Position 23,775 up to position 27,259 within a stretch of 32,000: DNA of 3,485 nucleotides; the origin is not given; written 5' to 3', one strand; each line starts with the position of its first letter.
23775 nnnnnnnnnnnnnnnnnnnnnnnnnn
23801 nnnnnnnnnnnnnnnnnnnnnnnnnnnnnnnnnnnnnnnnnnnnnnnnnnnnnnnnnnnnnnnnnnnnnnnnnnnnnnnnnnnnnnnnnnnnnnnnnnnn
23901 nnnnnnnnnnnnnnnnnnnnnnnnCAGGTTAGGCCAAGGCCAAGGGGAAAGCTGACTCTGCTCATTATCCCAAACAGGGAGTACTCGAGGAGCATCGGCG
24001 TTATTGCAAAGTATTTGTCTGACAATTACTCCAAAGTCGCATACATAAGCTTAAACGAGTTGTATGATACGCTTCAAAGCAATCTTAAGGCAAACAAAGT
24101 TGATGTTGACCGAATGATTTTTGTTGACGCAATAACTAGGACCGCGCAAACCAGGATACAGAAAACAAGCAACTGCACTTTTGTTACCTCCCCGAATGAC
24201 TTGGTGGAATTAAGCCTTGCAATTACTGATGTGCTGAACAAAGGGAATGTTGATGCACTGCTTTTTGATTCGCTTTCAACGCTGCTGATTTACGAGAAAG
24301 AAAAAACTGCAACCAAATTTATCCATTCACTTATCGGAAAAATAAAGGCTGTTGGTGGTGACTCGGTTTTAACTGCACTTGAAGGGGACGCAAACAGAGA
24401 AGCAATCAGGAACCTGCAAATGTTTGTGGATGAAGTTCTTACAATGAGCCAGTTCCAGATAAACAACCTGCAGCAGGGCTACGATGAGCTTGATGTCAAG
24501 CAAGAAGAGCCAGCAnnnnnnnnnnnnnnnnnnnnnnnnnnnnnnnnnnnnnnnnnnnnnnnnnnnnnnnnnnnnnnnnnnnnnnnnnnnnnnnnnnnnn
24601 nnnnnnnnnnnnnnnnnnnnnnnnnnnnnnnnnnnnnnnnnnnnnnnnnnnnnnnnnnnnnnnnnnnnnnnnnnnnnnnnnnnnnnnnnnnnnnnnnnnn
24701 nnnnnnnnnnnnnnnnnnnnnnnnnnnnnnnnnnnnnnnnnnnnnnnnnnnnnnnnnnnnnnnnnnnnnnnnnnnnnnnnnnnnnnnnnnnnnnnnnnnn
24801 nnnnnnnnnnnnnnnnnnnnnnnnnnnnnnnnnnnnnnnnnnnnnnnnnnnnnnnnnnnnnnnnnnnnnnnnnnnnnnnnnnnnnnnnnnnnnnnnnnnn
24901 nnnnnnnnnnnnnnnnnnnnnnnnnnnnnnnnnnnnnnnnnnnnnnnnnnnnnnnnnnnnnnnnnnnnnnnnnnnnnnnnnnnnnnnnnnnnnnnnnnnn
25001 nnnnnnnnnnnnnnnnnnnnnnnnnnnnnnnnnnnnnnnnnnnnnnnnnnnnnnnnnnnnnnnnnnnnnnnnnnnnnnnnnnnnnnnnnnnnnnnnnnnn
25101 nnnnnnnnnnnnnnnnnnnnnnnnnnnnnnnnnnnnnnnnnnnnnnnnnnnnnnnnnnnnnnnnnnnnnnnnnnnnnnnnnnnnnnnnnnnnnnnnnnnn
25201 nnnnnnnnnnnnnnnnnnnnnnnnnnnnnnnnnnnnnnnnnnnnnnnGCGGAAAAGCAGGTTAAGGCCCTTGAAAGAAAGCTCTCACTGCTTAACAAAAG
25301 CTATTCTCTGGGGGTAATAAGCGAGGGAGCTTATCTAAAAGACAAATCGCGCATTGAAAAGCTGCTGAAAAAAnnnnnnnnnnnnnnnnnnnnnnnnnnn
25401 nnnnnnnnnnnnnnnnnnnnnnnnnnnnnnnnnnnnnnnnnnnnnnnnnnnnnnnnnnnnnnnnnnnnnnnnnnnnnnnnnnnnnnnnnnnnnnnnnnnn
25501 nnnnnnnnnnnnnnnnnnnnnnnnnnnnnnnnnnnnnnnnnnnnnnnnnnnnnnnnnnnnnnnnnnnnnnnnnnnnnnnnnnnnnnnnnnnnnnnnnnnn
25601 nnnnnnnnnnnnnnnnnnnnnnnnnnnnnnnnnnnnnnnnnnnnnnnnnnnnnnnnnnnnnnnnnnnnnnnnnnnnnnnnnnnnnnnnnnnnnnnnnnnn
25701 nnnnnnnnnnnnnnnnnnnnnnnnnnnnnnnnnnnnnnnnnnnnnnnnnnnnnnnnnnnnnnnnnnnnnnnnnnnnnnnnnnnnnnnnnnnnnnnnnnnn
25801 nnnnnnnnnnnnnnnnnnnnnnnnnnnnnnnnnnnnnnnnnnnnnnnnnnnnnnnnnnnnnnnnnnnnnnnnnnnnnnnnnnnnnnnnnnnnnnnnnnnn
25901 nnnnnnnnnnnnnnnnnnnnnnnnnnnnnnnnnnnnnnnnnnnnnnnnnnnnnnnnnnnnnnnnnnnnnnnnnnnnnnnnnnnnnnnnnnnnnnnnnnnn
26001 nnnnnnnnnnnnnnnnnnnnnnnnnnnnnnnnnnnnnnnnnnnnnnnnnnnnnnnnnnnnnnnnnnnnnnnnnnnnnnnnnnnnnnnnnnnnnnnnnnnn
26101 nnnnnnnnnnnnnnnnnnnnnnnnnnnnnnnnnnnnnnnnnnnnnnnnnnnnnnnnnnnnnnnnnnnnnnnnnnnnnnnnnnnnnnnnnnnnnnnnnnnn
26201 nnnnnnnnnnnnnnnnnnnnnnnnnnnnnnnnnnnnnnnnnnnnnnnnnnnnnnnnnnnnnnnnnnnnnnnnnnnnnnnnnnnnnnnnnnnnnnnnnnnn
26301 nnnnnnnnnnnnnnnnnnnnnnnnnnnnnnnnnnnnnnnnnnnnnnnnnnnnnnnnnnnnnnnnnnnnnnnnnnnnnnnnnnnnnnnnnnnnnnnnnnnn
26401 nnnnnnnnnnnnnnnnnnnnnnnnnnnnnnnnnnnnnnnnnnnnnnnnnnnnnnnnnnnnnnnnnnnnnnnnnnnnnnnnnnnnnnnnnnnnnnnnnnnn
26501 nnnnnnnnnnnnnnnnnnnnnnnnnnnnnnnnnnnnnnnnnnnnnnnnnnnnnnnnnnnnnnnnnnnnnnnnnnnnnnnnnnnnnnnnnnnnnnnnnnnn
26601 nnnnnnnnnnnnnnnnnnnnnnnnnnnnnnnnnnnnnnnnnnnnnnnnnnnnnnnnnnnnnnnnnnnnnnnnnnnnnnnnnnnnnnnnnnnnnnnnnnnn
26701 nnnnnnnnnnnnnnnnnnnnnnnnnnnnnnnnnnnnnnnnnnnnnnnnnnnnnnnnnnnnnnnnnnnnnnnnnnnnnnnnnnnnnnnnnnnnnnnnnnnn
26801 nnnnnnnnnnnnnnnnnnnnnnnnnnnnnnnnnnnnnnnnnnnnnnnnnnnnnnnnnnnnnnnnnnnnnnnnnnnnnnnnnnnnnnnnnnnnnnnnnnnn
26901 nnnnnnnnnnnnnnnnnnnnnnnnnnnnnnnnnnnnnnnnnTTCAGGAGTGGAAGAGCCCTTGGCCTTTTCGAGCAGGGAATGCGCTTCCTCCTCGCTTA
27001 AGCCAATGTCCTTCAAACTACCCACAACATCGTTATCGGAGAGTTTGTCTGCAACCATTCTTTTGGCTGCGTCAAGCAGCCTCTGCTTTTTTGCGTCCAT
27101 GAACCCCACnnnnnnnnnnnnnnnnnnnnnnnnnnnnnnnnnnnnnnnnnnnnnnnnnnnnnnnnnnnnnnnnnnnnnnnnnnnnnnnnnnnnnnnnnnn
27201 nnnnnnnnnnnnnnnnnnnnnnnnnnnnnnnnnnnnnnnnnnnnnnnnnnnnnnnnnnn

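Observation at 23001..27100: Active KaiC/FlaH-like ATPase paired with a Walker-A-less paralogue that shares its N-terminal domain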

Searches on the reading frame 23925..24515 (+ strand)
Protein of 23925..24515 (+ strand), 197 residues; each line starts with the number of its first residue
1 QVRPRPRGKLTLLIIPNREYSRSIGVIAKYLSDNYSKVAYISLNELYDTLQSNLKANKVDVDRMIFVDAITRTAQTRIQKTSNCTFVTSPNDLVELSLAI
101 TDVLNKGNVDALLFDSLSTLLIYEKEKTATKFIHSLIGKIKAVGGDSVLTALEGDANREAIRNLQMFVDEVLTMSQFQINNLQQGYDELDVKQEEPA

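Call 32: predict_structure(alignment_id=A2)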
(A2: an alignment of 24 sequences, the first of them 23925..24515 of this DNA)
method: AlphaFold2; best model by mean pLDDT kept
length: 197 residues; sequences in the alignment: 24
mean_pLDDT: 87.9   pTM: 0.84
mean pLDDT of the five models: 87.9, 86.8, 85.3, 84.7, 83.9
residues with pLDDT >= 90: 140; 70-90: 36; 50-70: 9; < 50: 12
segments of 3 or more residues with pLDDT < 50: 1-3, 190-197
pLDDT, mean of each block of 10 residues (from residue 1): 66 96 95 96 93 95 95 84 90 93 91 95 91 92 93 93 92 93 58 41
secondary structure, 60 per line:
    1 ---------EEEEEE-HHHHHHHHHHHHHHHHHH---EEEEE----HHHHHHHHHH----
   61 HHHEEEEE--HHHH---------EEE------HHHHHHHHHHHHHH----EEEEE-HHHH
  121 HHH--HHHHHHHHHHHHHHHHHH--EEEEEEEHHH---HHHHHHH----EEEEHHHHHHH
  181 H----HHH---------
elements in order: E10-15 H17-34 E38-42 H47-56 E64-68 H71-74 E84-86 H93-106 E111-115 H117-123 H126-143 E146-152 H159-165 E170-173 H174-181

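Call 36: fold_search(model_id=the predicted structure, library=pdb)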
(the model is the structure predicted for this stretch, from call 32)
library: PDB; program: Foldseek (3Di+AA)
matches with E <= 10: 1814; with E <= 0.001: 370
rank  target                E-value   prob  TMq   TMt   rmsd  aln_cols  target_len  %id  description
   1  2dr3_F                8.0e-07  1.00  0.69  0.59   2.6       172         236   17  Crystal Structure of RecA superfamily ATPase PH0284 from Pyrococcus horikoshii OT3 (released 2006-12-06)
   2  4yds                  9.1e-07  1.00  0.56  0.50   5.7       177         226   17  FlaH from Sulfolobus acidocaldarius with ATP and Mg-Ion (released 2015-11-11)
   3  8fwj_A                1.8e-06  1.00  0.61  0.24   4.8       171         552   17  Structure of dodecameric KaiC-RS-S413E/S414E complexed with KaiB-RS solved by cryo-EM (released 2023-03-22)
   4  2zts_C                2.3e-06  1.00  0.63  0.55   4.4       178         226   14  Crystal structure of KaiC-like protein PH0186 from hyperthermophilic archaea Pyrococcus horikoshii OT3 (released 2009-03-24)
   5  8zn5_B                2.5e-06  1.00  0.61  0.28   3.7       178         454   16  Crystal Structure of Designed Clock Protein KaiC (released 2025-04-16)
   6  2dr3_E                2.8e-06  1.00  0.66  0.56   3.2       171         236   18  Crystal Structure of RecA superfamily ATPase PH0284 from Pyrococcus horikoshii OT3 (released 2006-12-06)
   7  2zri                  2.8e-06  1.00  0.52  0.35   4.7       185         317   12  MsRecA Q196A ADP form IV (released 2008-12-09)
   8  2zts_A                3.0e-06  1.00  0.63  0.58   2.9       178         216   15  Crystal structure of KaiC-like protein PH0186 from hyperthermophilic archaea Pyrococcus horikoshii OT3 (released 2009-03-24)
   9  2dr3_A                3.4e-06  1.00  0.67  0.58   2.8       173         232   18  Crystal Structure of RecA superfamily ATPase PH0284 from Pyrococcus horikoshii OT3 (released 2006-12-06)
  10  4psa                  3.6e-06  1.00  0.54  0.37   4.3       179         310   13  Mycobacterium tuberculosis RecA glycerol bound low temperature structure IIC-N1 (released 2015-03-18)
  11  4po8                  3.6e-06  1.00  0.52  0.36   4.4       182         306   13  Mycobacterium tuberculosis RecA glycerol bound low temperature structure IIC-CR (released 2015-03-18)
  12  8db3_B                4.3e-06  1.00  0.58  0.28   5.0       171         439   18  Crystal structure of KaiC with truncated C-terminal coiled-coil domain (released 2023-03-22)
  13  2zrc                  4.6e-06  1.00  0.52  0.34   4.6       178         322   13  MsRecA Q196N Form IV (released 2008-12-09)
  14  2dr3_B                4.9e-06  1.00  0.65  0.54   3.4       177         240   18  Crystal Structure of RecA superfamily ATPase PH0284 from Pyrococcus horikoshii OT3 (released 2006-12-06)
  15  2zr9                  4.9e-06  1.00  0.51  0.35   4.5       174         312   13  MsRecA Q196E dATP form IV (released 2008-12-09)
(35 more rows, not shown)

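Call 49: find_related_loci(query=A2, collection=genome_contigs, flank=10000)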
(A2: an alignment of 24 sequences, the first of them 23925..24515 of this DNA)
Query A2 (197 aa) in genome_contigs; peptide patterns used: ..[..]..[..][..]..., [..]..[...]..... (x = any residue, [..] = any of these).
46 stretches matched a pattern; 37 encode a relative of the query (tblastn E <= 1e-3); 37 distinct loci.
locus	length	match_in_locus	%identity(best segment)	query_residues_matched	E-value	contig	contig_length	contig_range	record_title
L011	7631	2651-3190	61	1-179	1e-67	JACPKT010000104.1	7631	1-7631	MAG: Candidatus Iainarchaeum archaeon isolate NC_groundwater_502_Ag_S-0.1um_40_6 S35_SO-1_scaffold_277690, whole genome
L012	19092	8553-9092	60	9-189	4e-67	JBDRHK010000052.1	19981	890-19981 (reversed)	MAG: Candidatus Iainarchaeum archaeon isolate MEGAHIT-group-1.513 k141_10026357, whole genome shotgun sequence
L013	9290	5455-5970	60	9-180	6e-66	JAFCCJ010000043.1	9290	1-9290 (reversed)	MAG: Candidatus Iainarchaeum archaeon isolate AB_3033_Bin_152 AB_3033_Bin_152_scaffold_13512, whole genome shotgun seque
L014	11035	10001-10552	58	5-188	7e-66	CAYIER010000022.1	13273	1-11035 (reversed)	MAG TPA_asm: uncultured archaeon isolate ERP119705_co19_171 genome assembly, contig: NODE_4453_length_13273_cov_8.089499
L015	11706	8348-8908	53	10-196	2e-62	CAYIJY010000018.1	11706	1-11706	MAG TPA_asm: uncultured archaeon isolate ERP119705_co24_1056 genome assembly, contig: NODE_7400_length_11706_cov_4.50115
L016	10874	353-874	55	9-182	2e-61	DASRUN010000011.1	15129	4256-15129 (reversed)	MAG TPA_asm: archaeon isolate SMAG_U8112 k141_17542, whole genome shotgun sequence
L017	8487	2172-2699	53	7-182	2e-60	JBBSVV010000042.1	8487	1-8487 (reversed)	MAG: archaeon isolate H32-bin002_1 H32_bin002_1_000000000042, whole genome shotgun sequence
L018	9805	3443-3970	53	7-182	2e-60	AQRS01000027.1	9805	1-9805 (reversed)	Candidatus Iainarchaeum andersonii SCGC AAA011-E11 A11E11DRAFT_contig_16_0.17_C, whole genome shotgun sequence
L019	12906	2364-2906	50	8-188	2e-58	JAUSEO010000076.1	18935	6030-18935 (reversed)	MAG: archaeon isolate E14_maxbin.202 E14_k141_1840261, whole genome shotgun sequence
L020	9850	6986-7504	53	10-182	2e-58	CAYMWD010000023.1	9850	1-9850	MAG TPA_asm: uncultured archaeon isolate SRP178699_co1_12 genome assembly, contig: NODE_9514_length_9850_cov_4.776417, w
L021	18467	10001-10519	53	10-182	3e-57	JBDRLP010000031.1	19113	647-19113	MAG: Candidatus Iainarchaeum archaeon isolate MEGAHIT-group-1.784 k141_337239, whole genome shotgun sequence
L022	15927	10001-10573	47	8-196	2e-56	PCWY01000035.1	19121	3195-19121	MAG: Candidatus Diapherotrites archaeon CG11_big_fil_rev_8_21_14_0_20_37_9 CG11_8_21_14_0.20_scaffold_1613_c, whole geno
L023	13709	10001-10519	53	10-182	2e-56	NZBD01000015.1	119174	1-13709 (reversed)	MAG: Candidatus Iainarchaeum archaeon isolate ARS1427 MHASMcontig_207936, whole genome shotgun sequence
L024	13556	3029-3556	49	7-182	5e-55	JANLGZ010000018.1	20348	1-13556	MAG: archaeon isolate P6-4 k99_228028, whole genome shotgun sequence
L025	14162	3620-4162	48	10-190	2e-53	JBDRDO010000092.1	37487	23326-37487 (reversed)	MAG: Candidatus Iainarchaeum archaeon isolate MEGAHIT-group-1.256 k141_2505626, whole genome shotgun sequence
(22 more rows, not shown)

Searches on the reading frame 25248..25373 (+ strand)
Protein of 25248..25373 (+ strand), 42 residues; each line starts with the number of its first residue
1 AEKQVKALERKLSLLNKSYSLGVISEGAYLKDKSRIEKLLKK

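Call 29: search_protein_families(library=pfam, proteins=[window:25248-25373:+], max_evalue=10)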
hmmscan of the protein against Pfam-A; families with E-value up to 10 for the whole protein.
seq(42 aa): 1 family
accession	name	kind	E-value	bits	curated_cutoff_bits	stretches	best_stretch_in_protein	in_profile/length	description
PF05120.17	GvpG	-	0.024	15.2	30.6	1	6-41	31-66/67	Gas vesicle protein G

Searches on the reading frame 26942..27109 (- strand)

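Call 29: search_protein_families(library=pfam, proteins=[window:26942-27109:-], max_evalue=10)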
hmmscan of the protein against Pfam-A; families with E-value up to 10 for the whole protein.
seq(56 aa): 3 families
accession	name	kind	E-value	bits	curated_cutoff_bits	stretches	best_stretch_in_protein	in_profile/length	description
PF22357.2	AF1548-like_C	-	0.051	14.1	23.9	1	15-50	19-53/56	AF1548-like, C-terminal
PF06568.16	DUF1127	-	0.092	12.9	23.3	1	32-43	26-37/37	Domain of unknown function (DUF1127)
PF18401.7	Thioredoxin_13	-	0.11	12.8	26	1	25-50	101-126/136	Thioredoxin-like domain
